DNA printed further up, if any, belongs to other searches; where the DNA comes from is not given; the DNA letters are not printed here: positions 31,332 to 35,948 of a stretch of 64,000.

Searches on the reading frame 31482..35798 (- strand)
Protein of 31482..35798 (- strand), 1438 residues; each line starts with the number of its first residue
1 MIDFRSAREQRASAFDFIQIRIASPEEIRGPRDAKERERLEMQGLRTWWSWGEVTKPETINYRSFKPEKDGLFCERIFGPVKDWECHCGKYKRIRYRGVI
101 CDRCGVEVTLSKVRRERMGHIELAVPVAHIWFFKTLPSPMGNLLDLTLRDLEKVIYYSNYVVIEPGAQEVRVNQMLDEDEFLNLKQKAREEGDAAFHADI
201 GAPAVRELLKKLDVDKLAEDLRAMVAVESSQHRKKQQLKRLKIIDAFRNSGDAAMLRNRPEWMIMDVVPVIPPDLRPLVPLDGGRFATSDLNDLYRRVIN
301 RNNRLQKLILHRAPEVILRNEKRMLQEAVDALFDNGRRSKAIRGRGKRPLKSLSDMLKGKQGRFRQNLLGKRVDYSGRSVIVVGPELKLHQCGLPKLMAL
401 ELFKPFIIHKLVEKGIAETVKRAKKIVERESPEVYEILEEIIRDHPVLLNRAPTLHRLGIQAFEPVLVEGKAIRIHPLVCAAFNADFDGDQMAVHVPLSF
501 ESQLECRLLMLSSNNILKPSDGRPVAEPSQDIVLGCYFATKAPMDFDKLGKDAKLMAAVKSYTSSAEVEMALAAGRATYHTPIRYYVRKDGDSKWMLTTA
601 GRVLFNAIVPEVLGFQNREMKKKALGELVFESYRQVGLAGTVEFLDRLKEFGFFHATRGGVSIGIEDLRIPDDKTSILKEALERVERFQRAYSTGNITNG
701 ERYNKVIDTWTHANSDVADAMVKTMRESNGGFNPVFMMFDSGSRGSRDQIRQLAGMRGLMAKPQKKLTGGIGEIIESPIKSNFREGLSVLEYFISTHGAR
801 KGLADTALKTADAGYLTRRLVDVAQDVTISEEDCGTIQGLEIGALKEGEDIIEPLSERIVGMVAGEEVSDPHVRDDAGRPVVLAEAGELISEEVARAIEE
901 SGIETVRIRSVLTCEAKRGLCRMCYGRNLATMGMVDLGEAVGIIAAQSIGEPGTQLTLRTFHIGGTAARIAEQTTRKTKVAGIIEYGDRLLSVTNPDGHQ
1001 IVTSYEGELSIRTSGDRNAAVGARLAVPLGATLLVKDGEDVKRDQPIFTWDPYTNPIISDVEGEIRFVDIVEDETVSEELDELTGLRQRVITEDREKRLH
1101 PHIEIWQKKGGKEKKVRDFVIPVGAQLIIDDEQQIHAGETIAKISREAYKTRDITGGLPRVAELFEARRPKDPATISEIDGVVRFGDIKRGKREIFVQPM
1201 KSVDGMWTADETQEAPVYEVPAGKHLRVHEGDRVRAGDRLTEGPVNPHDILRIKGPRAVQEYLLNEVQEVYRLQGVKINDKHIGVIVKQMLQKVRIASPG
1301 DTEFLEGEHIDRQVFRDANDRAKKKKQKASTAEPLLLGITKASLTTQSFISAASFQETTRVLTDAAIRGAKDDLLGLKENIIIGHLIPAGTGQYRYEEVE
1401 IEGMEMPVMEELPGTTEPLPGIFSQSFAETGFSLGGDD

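Call 12: find_related_loci(query=window:31482-35798:-, collection=genome_contigs, flank=10000)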
Query window:31482-35798:- (1438 aa) in genome_contigs; peptide patterns used: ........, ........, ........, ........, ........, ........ (x = any residue, [..] = any of these).
600 stretches matched a pattern (row limit reached: there are more); 599 encode a relative of the query (tblastn E <= 1e-3); the best 80 are kept; 80 distinct loci.
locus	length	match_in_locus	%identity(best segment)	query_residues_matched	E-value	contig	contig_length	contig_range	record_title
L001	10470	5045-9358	94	1-1438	0e+0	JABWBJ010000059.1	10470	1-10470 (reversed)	MAG: Gemmatimonadaceae bacterium isolate MAG_27 scaffold_7523, whole genome shotgun sequence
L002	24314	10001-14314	90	1-1438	0e+0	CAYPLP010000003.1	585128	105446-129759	MAG TPA_asm: uncultured Gemmatimonadaceae bacterium isolate binchicken_co235_33 genome assembly, contig: NODE_6_length_5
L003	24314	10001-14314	87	1-1438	0e+0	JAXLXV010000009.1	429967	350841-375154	MAG: Gemmatimonadaceae bacterium isolate STL-GEM1 C1.161.fa-9, whole genome shotgun sequence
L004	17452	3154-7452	84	1-1435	0e+0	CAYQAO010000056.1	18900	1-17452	MAG TPA_asm: uncultured Gemmatimonadaceae bacterium isolate SRP268622_co1_86 genome assembly, contig: NODE_6347_length_1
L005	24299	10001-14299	83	1-1438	0e+0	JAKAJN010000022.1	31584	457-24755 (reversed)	MAG: bacterium isolate WY3.bin98 NODE_2121_length_31584_cov_4.881108, whole genome shotgun sequence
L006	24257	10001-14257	84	1-1426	0e+0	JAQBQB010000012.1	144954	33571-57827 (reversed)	MAG: Gemmatimonadetes bacterium isolate RYN_362 scaffold_1266741, whole genome shotgun sequence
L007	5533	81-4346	84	1-1428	0e+0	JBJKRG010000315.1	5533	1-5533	MAG: Gemmatimonadaceae bacterium isolate Bin_53 S1Ck127_263355_flag_0_multi_8.9182_len_5533, whole genome shotgun sequen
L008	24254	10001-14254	84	1-1426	0e+0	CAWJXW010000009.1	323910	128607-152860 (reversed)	MAG: uncultured Gemmatimonadaceae bacterium isolate MFD03975.bin.1.3 genome assembly, contig: contig_25245, whole genome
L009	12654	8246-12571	82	1-1429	0e+0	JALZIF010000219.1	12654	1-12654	MAG: Gemmatimonadota bacterium isolate MOJ bin7 SC8837-39_k127_538461, whole genome shotgun sequence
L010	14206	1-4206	84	20-1428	0e+0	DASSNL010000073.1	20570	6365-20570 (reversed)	MAG TPA_asm: Gemmatimonadaceae bacterium isolate SMAG_U1224 k141_1168342, whole genome shotgun sequence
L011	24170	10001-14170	83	1-1403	0e+0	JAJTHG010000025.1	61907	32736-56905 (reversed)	MAG: Gemmatimonadetes bacterium isolate CoA8N_M4 k141_684456, whole genome shotgun sequence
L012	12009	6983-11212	83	1-1410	0e+0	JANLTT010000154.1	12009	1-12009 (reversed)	MAG: Gemmatimonas sp. isolate OTE_25_metabat_141 OTE_25_k141_4010831, whole genome shotgun sequence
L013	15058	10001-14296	83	1-1431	0e+0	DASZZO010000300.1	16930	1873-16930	MAG TPA_asm: Gemmatimonadaceae bacterium isolate SMAG_U6238 k141_23331, whole genome shotgun sequence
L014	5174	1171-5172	85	1-1335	0e+0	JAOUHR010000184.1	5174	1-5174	MAG: Gemmatimonadota bacterium isolate 4_1_May_SF_Bin68 4_1_May_SF_Bin68_scaffold_8824_c1, whole genome shotgun sequence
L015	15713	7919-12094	81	1-1402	0e+0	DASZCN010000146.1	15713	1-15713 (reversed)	MAG TPA_asm: Gemmatimonadales bacterium isolate SMAG_U6443 k141_221329, whole genome shotgun sequence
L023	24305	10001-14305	81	1-1434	0e+0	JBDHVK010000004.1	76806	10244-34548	MAG: Gemmatimonas sp. isolate AS-MICRO-3CA.212 NODE_1035_length_76806_cov_14.583387, whole genome shotgun sequence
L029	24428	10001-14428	71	1-1401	0e+0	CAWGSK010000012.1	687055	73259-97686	MAG: uncultured Gemmatimonadales bacterium isolate MFD05684.bin.2.194 genome assembly, contig: contig_58138, whole genom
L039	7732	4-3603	81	238-1435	0e+0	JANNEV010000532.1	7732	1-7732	MAG: Gemmatimonadaceae bacterium isolate OTE_75_metabat_363 OTE_75_k141_1775129, whole genome shotgun sequence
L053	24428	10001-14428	70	1-1402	0e+0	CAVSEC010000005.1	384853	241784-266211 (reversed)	MAG: uncultured Gemmatimonadales bacterium isolate MFD02134.bin.2.180 genome assembly, contig: contig_19100, whole genom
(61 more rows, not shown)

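Call 90: search_protein_families(library=pfam, max_evalue=0.00001, proteins=[L003:14328-15944:+, L023:14481-16604:-, L039:3771-5861:-, L008:14257-15363:+, L008:15320-16501:+, L008:16505-17812:+, L053:14430-17942:+, L006:14483-15931:+, L006:16101-19259:+, L006:19169-20851:+])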
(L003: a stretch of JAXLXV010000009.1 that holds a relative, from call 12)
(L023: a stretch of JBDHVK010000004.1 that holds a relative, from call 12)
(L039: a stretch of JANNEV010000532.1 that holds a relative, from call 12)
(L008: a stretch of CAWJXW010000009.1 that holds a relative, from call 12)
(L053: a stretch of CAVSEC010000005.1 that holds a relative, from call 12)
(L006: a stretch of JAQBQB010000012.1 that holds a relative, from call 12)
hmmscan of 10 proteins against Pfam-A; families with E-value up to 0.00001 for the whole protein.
L003:14328-15944:+ (539 aa): 2 families
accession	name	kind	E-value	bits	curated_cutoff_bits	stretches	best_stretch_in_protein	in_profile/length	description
PF19277.4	GPAT_C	-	2.1e-16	60.5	25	1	359-518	16-185/344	Glycerol-3-phosphate acyltransferase C-terminal region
PF01553.26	Acyltransferase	-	7.6e-16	58.6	23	1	188-316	10-131/132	Acyltransferase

L023:14481-16604:- (708 aa): 2 families
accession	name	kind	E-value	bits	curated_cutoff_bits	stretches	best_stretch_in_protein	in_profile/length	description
PF00069.31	Pkinase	-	1.9e-44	152.5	31.7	1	72-316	11-255/263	Protein kinase domain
PF07714.23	PK_Tyr_Ser-Thr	-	1.2e-26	94.1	23.1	1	81-314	20-250/258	Protein tyrosine and serine/threonine kinase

L039:3771-5861:- (697 aa): 3 families
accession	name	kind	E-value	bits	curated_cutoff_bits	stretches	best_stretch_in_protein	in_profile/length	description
PF00069.31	Pkinase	-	2.8e-47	161.7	31.7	1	24-278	2-258/263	Protein kinase domain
PF07714.23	PK_Tyr_Ser-Thr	-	4.6e-30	105.2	23.1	1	24-274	2-251/258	Protein tyrosine and serine/threonine kinase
PF01636.29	APH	-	6.5e-07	29.8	23.2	0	28-137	4-108/239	Phosphotransferase enzyme family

L008:14257-15363:+ (369 aa): 1 family
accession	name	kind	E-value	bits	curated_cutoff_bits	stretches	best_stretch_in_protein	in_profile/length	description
PF00491.26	Arginase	-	1.2e-17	64.7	22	1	182-323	111-242/280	Arginase family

L008:15320-16501:+ (394 aa): 6 families
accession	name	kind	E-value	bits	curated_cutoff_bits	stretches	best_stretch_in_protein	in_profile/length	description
PF13692.12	Glyco_trans_1_4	-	5.1e-32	111.5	27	1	214-347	2-141/142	Glycosyl transferases group 1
PF00534.26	Glycos_transf_1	-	1.6e-31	109.6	26.4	1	202-357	4-167/172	Glycosyl transferases group 1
PF13439.12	Glyco_transf_4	-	4.8e-28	98.7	28.5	1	34-190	1-165/170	Glycosyltransferase Family 4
PF13579.12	Glyco_trans_4_4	-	1.1e-24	88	29.7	1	35-190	1-158/158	Glycosyl transferase 4-like domain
PF13477.12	Glyco_trans_4_2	-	2.6e-09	37.8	23.4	1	49-167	21-139/139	Glycosyl transferase 4-like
PF20706.3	GT4-conflict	-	1.4e-06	28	26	0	152-364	139-373/385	Family 4 Glycosyltransferase in conflict systems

L008:16505-17812:+ (436 aa): 2 families
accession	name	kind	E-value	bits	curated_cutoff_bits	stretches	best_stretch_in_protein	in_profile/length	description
PF19277.4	GPAT_C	-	1.4e-14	54.5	25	1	266-415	26-185/344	Glycerol-3-phosphate acyltransferase C-terminal region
PF01553.26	Acyltransferase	-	2.2e-14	53.9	23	1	85-218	5-131/132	Acyltransferase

L053:14430-17942:+ (1171 aa): 2 families
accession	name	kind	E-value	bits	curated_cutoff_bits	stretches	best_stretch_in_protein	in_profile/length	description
PF00082.27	Peptidase_S8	-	1.7e-48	165.8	21.8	1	609-935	2-282/288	Subtilase family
PF02369.22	Big_1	-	2.3e-20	72.9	34.9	2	131-212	9-88/93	Bacterial Ig-like domain (group 1)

L006:14483-15931:+ (483 aa): 2 families
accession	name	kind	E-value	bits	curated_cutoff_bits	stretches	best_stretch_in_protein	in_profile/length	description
PF01553.26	Acyltransferase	-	3.4e-14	53.2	23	1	133-264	7-131/132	Acyltransferase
PF19277.4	GPAT_C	-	1.7e-13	51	25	1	312-461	26-185/344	Glycerol-3-phosphate acyltransferase C-terminal region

L006:16101-19259:+ (1053 aa): 4 families
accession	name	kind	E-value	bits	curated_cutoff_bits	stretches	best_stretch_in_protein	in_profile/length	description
PF00593.30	TonB_dep_Rec_b-barrel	-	2.7e-17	64.2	27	1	431-884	12-418/436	TonB dependent receptor-like, beta-barrel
PF07715.20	Plug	-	1.1e-16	61.6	23.9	1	145-279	3-107/107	TonB-dependent Receptor Plug Domain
PF13715.12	CarbopepD_reg_2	-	4.9e-14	52.6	32.2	1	55-135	1-88/88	CarboxypepD_reg-like domain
PF13620.12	CarboxypepD_reg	-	1.5e-08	35.3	32.3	1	54-123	1-81/82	Carboxypeptidase regulatory-like domain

L006:19169-20851:+ (561 aa): 2 families
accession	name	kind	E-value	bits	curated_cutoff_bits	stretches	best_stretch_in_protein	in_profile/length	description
PF12771.13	SusD-like_2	-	4e-42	145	27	1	67-496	3-395/415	Starch-binding associating with outer membrane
PF12741.13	SusD-like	-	4.6e-24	85.7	27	1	114-493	67-437/495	Susd and RagB outer membrane lipoprotein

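Call 91: search_protein_families(library=pfam, max_evalue=0.05, proteins=[L029:15646-16188:-, L029:16286-16612:-, L029:14591-15649:-])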
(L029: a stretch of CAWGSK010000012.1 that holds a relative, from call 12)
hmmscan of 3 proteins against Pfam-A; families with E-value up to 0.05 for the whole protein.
L029:15646-16188:- (180 aa): 0 families

L029:16286-16612:- (108 aa): 0 families

L029:14591-15649:- (352 aa): 1 family
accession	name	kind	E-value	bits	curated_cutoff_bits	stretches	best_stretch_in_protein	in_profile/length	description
PF17170.10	DUF5128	-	7.3e-05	22.5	22.9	1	80-154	54-130/321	6-bladed beta-propeller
